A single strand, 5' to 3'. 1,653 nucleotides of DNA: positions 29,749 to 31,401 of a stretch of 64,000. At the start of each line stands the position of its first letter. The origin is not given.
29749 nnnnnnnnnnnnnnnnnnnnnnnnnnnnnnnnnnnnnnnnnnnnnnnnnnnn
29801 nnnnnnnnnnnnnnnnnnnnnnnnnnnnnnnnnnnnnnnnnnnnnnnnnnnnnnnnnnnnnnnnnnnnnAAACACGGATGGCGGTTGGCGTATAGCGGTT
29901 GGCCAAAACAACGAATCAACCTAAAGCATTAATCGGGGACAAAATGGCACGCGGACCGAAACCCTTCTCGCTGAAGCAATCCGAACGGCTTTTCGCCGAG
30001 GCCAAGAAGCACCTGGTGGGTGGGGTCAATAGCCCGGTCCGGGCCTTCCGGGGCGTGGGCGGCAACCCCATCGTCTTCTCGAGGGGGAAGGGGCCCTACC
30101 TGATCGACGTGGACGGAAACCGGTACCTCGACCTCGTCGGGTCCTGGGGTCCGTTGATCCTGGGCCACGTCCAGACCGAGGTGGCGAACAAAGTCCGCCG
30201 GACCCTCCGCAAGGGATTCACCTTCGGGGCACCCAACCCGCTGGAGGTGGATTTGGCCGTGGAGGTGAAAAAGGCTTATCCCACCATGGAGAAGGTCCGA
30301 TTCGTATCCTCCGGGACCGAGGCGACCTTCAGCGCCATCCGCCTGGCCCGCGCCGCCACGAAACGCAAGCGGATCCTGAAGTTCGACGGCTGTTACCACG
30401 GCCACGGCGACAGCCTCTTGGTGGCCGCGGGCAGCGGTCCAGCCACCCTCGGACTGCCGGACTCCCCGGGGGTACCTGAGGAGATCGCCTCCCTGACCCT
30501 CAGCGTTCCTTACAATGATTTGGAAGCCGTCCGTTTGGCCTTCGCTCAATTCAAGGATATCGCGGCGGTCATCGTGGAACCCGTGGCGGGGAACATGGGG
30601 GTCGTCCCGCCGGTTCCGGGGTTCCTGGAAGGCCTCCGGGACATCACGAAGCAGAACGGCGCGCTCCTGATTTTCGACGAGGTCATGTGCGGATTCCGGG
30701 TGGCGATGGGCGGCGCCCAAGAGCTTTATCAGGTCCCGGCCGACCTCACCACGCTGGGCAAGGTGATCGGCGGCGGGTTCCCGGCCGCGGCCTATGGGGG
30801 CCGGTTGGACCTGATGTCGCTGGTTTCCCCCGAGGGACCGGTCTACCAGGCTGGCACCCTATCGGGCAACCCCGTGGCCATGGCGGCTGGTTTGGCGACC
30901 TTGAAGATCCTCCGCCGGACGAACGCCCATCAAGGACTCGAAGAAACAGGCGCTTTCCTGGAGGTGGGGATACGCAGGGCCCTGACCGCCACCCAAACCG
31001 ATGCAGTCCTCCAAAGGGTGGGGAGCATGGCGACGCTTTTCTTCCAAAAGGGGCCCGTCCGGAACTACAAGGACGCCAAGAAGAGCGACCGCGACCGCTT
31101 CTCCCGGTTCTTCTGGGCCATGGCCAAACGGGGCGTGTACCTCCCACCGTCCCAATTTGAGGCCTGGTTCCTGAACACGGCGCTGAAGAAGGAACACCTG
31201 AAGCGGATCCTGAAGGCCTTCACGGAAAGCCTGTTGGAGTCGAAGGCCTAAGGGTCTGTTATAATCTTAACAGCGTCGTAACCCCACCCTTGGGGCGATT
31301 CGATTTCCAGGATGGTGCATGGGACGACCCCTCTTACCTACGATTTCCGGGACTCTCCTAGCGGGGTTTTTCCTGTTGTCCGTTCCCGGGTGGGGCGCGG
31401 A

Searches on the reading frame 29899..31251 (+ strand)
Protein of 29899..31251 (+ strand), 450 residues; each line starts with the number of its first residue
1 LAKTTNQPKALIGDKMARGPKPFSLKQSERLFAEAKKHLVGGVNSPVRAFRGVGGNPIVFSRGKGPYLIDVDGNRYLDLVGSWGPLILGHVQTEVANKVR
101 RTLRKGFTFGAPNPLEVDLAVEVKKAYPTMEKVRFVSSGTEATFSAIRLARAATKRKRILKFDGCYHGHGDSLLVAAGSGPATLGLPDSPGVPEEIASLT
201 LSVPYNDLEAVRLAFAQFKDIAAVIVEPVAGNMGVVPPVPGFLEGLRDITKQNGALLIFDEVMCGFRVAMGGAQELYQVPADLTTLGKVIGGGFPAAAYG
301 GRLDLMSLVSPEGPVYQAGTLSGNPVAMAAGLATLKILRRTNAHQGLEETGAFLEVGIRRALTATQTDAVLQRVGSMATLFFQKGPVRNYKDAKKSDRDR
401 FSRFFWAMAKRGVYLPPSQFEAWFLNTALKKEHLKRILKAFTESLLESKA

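Call 3: search_protein_families(library=pfam, proteins=[window:29899-31251:+], max_evalue=1)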
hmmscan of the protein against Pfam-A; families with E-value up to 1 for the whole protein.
window:29899-31251:+ (450 aa): 1 family
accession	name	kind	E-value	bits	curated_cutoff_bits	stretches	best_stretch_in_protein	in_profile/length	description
PF00202.27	Aminotran_3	-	1.3e-69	235.3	30.5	1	57-419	10-375/403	Aminotransferase class-III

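Call 4: search_protein_families(library=ncbifam, proteins=[window:29899-31251:+], max_evalue=1)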
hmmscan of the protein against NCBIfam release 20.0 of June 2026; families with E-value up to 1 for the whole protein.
window:29899-31251:+ (450 aa): 70 families (the best 25 are shown)
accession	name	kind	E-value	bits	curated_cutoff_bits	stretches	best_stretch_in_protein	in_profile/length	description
NF000818.0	PRK00062.1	subfamily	1.6e-186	620.2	398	1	25-445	3-424/429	glutamate-1-semialdehyde 2,1-aminomutase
TIGR00713.1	hemL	equivalog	3e-177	589.5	527.3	1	28-445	2-420/423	glutamate-1-semialdehyde 2,1-aminomutase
NF009055.0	PRK12389.1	equivalog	1.7e-156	521.2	637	1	25-445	3-425/431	glutamate-1-semialdehyde 2,1-aminomutase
NF001864.0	PRK00615.1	equivalog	2.6e-106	355.8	706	1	26-446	5-427/433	glutamate-1-semialdehyde aminotransferase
NF041362.1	GntE_guanitoxin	equivalog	2.6e-92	309.6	525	1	25-435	5-423/426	guanitoxin biosynthesis PLP-dependent transaminase GntE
NF005453.0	PRK07046.1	subfamily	1.1e-61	208.8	425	1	27-445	29-448/453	transaminase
NF004856.0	PRK06209.1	equivalog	2.7e-58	197.6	486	1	56-416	40-389/450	glutamate-1-semialdehyde 2,1-aminomutase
TIGR00707.1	argD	subfamily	8.1e-48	163.1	410.05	1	56-384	9-331/381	acetylornithine/succinylornithine family transaminase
NF004426.0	PRK05769.1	equivalog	5.3e-44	150.7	552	1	56-363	36-360/441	acetyl ornithine aminotransferase family protein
NF005993.0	PRK08117.1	subfamily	5e-43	147.3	574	2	216-356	203-341/433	aspartate aminotransferase family protein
NF002874.0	PRK03244.1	equivalog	1.4e-41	142.6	457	1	54-360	23-321/399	acetylornithine transaminase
NF002985.0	PRK03715.1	equivalog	4.7e-41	140.8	568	1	57-360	19-316/395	acetylornithine transaminase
NF053554.1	prodigi_MAP_PigE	equivalog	1.9e-40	139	850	1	32-383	376-728/837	prodigiosin MAP biosynthesis aminotransferase PigE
NF005985.0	PRK08088.1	equivalog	7e-40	137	713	1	51-382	17-360/426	4-aminobutyrate--2-oxoglutarate transaminase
NF003087.0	PRK04013.1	equivalog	1.2e-39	136.5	528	1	61-343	11-278/364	acetylornithine/acetyl-lysine aminotransferase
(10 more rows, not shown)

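Call 42: list_cluster_members(proteins=[P0014, P0007, L012:3994-5301:+, L012:7445-8227:-, L012:5318-5980:+, L003:8199-9536:-, window:29899-31251:+, window:33719-34504:-, window:35402-36763:-, window:37353-39830:+])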
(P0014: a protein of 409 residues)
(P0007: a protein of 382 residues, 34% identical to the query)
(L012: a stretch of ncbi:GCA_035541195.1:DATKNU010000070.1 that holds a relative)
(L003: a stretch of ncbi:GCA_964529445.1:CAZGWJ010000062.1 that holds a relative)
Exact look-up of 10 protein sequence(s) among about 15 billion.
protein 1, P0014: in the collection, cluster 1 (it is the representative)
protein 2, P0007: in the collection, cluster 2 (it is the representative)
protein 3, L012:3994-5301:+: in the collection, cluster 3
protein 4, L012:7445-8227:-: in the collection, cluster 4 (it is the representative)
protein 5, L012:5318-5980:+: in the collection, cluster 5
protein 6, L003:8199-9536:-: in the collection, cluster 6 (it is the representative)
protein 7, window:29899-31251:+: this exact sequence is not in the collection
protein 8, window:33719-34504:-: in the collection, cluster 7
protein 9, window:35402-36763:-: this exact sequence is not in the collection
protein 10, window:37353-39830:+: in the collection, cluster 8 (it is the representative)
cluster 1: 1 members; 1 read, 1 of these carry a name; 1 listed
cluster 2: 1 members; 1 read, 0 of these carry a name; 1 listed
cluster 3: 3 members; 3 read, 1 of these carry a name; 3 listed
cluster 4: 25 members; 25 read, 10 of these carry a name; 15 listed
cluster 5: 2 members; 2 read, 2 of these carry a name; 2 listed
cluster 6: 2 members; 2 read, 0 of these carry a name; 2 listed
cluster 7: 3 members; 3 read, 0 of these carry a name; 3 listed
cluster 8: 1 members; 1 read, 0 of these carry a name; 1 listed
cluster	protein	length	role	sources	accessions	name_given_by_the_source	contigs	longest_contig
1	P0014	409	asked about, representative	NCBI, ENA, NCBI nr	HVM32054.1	MAG TPA: hypothetical protein VMU88_02905 [bacterium] | hypothetical protein [bacterium]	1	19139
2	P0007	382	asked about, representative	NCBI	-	-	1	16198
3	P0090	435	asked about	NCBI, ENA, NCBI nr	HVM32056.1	MAG TPA: glutamate-1-semialdehyde 2,1-aminomutase [bacterium] | glutamate-1-semialdehyde 2,1-aminomutase [bacterium]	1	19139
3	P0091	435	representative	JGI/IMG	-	-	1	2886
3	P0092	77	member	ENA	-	-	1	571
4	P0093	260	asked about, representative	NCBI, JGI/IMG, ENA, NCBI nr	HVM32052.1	MAG TPA: TIGR00282 family metallophosphoesterase [bacterium] | TIGR00282 family metallophosphoesterase [bacterium]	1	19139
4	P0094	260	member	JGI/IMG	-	2',3'-cyclic-nucleotide 2'-phosphodiesterase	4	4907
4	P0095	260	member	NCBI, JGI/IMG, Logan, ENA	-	metallophosphoesterase (TIGR00282 family)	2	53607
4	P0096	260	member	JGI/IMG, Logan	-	metallophosphoesterase (TIGR00282 family)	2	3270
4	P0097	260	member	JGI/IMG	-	metallophosphoesterase (TIGR00282 family)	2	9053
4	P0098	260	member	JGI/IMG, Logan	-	metallophosphoesterase (TIGR00282 family)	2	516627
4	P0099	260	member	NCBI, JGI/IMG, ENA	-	metallophosphoesterase (TIGR00282 family)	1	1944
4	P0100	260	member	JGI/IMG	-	2',3'-cyclic-nucleotide 2'-phosphodiesterase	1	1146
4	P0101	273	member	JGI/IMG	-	2',3'-cyclic-nucleotide 2'-phosphodiesterase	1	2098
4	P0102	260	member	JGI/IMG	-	metallophosphoesterase (TIGR00282 family)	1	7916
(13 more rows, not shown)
